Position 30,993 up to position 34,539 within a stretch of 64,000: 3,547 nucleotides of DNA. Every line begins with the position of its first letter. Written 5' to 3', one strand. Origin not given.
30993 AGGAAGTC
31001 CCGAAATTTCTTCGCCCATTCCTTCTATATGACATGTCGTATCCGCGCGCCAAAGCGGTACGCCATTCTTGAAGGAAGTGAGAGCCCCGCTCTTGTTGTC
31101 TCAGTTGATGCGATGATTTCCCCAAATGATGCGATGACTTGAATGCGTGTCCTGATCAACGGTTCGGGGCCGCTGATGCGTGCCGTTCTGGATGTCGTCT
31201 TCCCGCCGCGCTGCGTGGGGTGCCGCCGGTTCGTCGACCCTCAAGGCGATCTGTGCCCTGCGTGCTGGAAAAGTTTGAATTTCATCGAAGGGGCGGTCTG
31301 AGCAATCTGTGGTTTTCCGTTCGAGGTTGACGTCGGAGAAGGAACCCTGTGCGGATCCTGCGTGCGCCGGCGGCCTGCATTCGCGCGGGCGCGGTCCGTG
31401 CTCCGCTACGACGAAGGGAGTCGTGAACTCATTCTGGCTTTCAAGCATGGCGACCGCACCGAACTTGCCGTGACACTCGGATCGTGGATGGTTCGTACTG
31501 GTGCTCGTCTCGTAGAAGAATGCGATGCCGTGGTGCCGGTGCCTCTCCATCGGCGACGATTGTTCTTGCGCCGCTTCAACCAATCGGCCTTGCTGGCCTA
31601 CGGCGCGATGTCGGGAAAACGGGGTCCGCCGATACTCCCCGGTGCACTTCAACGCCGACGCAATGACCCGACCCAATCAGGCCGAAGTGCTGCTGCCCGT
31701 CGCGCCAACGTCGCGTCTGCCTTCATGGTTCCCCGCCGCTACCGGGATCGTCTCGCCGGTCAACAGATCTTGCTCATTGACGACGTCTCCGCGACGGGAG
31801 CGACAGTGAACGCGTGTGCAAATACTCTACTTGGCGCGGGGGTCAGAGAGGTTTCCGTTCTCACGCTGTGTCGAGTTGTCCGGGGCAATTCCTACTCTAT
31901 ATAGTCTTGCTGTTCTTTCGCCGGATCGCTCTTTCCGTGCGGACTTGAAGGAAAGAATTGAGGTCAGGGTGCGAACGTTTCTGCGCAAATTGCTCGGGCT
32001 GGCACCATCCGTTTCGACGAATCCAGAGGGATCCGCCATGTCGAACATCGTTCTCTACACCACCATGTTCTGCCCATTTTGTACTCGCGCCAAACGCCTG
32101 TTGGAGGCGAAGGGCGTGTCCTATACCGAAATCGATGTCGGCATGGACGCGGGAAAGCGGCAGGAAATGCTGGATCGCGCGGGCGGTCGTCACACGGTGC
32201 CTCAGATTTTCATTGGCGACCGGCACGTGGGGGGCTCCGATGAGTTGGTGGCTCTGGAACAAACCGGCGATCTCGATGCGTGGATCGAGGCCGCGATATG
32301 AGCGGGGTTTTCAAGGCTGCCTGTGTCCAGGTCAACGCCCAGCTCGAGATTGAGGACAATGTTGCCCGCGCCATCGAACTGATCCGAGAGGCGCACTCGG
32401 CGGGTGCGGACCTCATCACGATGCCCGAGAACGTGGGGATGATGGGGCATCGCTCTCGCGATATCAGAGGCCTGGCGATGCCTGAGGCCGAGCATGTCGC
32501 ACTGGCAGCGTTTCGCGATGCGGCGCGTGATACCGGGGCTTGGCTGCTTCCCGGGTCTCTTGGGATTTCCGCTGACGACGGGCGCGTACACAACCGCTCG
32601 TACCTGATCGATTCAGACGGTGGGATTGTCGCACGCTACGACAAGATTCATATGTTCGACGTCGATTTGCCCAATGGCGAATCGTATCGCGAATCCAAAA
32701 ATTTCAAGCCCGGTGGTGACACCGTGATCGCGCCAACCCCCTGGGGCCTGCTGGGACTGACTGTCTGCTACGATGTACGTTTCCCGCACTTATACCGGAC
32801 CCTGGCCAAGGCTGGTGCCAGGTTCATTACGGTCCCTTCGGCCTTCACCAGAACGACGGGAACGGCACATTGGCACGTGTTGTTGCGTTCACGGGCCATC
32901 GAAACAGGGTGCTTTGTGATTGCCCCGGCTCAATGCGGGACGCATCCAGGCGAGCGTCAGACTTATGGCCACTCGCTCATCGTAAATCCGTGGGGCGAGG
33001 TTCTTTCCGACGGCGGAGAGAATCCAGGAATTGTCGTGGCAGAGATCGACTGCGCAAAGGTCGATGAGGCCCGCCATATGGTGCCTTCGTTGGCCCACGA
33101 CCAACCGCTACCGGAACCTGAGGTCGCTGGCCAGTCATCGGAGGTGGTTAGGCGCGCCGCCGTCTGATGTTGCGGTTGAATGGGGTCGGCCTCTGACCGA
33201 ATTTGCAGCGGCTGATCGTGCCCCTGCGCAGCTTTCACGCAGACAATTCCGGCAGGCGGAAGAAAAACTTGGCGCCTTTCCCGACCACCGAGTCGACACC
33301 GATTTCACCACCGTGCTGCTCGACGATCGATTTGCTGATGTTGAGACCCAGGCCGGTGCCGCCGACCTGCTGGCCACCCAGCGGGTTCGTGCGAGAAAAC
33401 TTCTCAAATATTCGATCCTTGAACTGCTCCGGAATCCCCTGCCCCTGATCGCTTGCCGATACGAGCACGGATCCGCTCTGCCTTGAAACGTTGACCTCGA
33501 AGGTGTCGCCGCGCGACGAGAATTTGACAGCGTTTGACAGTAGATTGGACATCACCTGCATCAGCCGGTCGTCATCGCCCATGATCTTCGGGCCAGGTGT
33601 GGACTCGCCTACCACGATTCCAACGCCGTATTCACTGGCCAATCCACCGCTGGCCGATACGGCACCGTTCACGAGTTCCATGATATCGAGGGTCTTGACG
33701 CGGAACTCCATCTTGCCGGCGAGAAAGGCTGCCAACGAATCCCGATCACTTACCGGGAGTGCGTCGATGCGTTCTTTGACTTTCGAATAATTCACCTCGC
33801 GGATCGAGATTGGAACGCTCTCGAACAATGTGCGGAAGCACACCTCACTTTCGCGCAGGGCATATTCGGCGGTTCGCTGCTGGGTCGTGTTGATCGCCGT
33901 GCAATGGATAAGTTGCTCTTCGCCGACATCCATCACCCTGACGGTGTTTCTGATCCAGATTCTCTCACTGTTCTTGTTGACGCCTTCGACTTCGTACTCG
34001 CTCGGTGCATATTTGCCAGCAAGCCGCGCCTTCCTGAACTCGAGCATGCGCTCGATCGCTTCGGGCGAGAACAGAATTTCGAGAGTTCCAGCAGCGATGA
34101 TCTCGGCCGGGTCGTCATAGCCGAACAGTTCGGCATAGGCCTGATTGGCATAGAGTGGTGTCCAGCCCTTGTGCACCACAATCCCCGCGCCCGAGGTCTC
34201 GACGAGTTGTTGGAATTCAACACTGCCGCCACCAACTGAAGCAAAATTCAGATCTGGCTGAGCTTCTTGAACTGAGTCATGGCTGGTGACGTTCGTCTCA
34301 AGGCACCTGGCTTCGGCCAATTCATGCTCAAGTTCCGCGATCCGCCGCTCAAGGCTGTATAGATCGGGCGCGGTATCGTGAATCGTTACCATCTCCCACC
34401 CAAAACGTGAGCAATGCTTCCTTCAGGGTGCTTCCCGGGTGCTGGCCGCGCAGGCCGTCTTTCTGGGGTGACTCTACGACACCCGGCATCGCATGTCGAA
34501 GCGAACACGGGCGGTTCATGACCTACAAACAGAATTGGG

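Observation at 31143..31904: comF carries an in-frame UGA exactly at a zinc-ribbon cysteine position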

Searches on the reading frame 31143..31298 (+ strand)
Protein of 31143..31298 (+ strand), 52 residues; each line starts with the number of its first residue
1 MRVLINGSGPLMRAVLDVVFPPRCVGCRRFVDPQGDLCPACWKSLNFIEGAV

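Call 11: list_cluster_members(proteins=[P0001, window:31143-31298:+])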
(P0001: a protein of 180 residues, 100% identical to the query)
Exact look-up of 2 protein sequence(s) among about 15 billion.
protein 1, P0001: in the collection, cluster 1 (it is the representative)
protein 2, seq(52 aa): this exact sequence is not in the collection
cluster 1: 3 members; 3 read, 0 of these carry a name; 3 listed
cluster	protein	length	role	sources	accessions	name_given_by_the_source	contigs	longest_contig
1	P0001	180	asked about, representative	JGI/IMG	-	-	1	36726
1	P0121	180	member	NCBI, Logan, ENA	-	-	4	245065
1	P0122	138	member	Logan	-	-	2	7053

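Call 12: find_encoding_contigs(protein=P0121, flank=3000, max_places=10)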
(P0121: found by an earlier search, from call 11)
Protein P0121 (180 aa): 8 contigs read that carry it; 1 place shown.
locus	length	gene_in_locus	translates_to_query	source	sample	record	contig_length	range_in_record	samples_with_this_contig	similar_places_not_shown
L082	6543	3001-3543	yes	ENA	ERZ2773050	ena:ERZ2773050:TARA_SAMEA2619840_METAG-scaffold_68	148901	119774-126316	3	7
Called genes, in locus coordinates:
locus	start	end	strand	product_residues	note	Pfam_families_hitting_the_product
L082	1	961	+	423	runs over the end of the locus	PF01960:ArgJ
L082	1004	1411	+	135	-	PF00293:NUDIX, PF14815:NUDIX_4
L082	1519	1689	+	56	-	PF01679:Pmp3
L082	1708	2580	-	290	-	PF13489:Methyltransf_23, PF08241:Methyltransf_11, PF08242:Methyltransf_12, PF13649:Methyltransf_25, PF13847:Methyltransf_31 (weak)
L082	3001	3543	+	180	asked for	PF00156:Pribosyltran (weak)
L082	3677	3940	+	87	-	PF00462:Glutaredoxin, PF13417:GST_N_3, PF13409:GST_N_2 (weak), PF04908:SH3BGR (weak)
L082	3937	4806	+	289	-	PF00795:CN_hydrolase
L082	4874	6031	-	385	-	PF13188:PAS_8 (weak), PF13426:PAS_9 (weak), PF02518:HATPase_c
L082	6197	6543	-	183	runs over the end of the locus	PF13649:Methyltransf_25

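Call 13: find_encoding_contigs(protein=P0122, flank=3000, max_places=10)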
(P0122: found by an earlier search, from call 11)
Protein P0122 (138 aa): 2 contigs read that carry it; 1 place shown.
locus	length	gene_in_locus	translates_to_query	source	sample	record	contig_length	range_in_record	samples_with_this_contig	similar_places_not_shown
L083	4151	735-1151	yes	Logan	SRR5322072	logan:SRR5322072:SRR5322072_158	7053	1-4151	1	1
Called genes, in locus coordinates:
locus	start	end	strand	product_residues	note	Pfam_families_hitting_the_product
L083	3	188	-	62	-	?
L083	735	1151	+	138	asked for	-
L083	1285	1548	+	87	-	PF00462:Glutaredoxin, PF13417:GST_N_3, PF13409:GST_N_2 (weak), PF04908:SH3BGR (weak)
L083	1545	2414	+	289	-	PF00795:CN_hydrolase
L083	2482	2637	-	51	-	PF02518:HATPase_c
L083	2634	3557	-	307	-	PF13188:PAS_8 (weak), PF13426:PAS_9 (weak)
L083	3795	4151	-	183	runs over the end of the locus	PF13649:Methyltransf_25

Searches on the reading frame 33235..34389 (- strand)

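Call 52: search_protein_families(library=pfam, proteins=[window:33235-34389:-], max_evalue=0.01)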
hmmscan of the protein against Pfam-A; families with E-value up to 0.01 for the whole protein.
window:33235-34389:- (384 aa): 4 families
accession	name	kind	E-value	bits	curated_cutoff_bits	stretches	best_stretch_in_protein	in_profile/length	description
PF02518.31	HATPase_c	-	1.6e-27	96.6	26.4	1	271-381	1-109/111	Histidine kinase-, DNA gyrase B-, and HSP90-like ATPase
PF13188.13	PAS_8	-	9.6e-08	32.1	21.8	1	59-105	3-50/65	PAS domain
PF13426.13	PAS_9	-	4.7e-06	27.3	27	1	73-170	9-103/103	PAS domain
PF08447.18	PAS_3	-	0.00068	20.3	25.6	1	79-163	2-85/89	PAS fold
